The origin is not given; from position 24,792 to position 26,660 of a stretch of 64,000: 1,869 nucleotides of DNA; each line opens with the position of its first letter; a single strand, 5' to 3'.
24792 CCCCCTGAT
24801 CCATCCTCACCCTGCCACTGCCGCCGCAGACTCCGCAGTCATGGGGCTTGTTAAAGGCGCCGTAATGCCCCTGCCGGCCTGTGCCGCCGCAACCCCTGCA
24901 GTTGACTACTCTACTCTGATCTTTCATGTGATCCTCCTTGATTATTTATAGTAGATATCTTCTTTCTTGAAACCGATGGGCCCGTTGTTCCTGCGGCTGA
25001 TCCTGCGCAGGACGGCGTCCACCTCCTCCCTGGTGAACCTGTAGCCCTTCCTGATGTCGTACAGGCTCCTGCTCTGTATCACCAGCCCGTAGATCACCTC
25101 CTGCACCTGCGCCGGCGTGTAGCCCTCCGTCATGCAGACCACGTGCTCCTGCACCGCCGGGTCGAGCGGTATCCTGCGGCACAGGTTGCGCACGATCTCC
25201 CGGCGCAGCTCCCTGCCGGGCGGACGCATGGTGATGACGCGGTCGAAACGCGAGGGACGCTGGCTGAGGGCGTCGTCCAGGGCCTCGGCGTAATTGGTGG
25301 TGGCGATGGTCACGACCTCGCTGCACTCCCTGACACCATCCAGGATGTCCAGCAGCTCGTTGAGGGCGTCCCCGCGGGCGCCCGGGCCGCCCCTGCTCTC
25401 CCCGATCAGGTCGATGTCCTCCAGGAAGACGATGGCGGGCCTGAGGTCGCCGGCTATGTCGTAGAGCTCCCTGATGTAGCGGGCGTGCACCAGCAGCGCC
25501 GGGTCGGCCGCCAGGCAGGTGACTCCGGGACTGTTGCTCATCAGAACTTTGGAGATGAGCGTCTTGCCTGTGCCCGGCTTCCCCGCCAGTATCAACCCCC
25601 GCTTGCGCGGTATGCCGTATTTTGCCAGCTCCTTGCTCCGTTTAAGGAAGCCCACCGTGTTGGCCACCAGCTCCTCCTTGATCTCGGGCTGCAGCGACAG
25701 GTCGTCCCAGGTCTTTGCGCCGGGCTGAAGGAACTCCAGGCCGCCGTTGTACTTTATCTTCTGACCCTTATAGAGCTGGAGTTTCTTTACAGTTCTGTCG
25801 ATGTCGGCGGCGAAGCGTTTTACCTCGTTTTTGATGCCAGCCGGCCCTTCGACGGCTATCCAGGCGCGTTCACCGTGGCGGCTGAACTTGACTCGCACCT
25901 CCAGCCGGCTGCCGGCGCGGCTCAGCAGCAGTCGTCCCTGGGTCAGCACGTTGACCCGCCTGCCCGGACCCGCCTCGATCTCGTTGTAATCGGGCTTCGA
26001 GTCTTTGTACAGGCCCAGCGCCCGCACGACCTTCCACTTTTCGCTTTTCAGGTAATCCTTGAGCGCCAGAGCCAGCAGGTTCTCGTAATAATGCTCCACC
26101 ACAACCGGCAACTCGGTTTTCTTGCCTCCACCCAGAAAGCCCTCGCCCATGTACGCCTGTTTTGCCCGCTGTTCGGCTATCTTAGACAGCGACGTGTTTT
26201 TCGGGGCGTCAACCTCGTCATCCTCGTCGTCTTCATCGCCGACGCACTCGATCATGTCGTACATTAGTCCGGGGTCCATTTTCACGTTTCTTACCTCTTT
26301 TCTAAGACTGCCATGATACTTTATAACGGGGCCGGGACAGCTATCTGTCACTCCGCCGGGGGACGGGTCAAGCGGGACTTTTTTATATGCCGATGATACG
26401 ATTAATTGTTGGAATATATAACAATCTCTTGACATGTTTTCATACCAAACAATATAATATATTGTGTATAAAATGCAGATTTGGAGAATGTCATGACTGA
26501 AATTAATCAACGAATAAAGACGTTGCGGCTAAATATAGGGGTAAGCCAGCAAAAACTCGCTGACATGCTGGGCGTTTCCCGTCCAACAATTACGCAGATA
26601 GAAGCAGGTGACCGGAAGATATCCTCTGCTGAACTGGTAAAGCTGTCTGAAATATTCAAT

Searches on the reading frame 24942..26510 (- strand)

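Call 17: search_protein_families(library=padloc, proteins=[window:24942-26510:-], max_evalue=1)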
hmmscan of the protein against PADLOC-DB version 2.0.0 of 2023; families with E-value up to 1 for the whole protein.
window:24942-26510:- (522 aa): 7 families
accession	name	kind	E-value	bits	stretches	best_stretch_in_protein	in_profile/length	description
PDLC02196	IetA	-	1.3e-21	75.4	1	270-475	90-296/374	-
PDLC02195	IetA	-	5.3e-17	60.2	1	283-474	117-310/395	-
PDLC00915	TRIP13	-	9e-14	49.6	2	393-443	176-223/302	TRIP13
PDLC04232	IetA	-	2.4e-10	38.3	1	265-471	79-287/330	-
PDLC04231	IetA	-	3.9e-07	28.1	1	301-418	116-237/262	-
PDLC00914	TRIP13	-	0.00026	18.5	1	382-462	171-249/302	TRIP13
PDLC04140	mad8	-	0.05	11.1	1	300-409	24-101/314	mads_8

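Call 18: search_protein_families(library=pfam, proteins=[window:24942-26510:-], max_evalue=0.01)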
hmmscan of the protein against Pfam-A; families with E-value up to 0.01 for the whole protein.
window:24942-26510:- (522 aa): 3 families
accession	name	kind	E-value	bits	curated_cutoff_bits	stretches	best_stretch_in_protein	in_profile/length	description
PF00004.35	AAA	-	3.4e-20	73.3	21.2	1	306-428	1-129/131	ATPase family associated with various cellular activities (AAA)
PF20720.3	nSTAND3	-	0.00077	19.6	27.2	1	302-444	16-153/155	Novel STAND NTPase 3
PF06745.19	ATPase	-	0.0039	17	26.6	1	295-321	11-37/231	KaiC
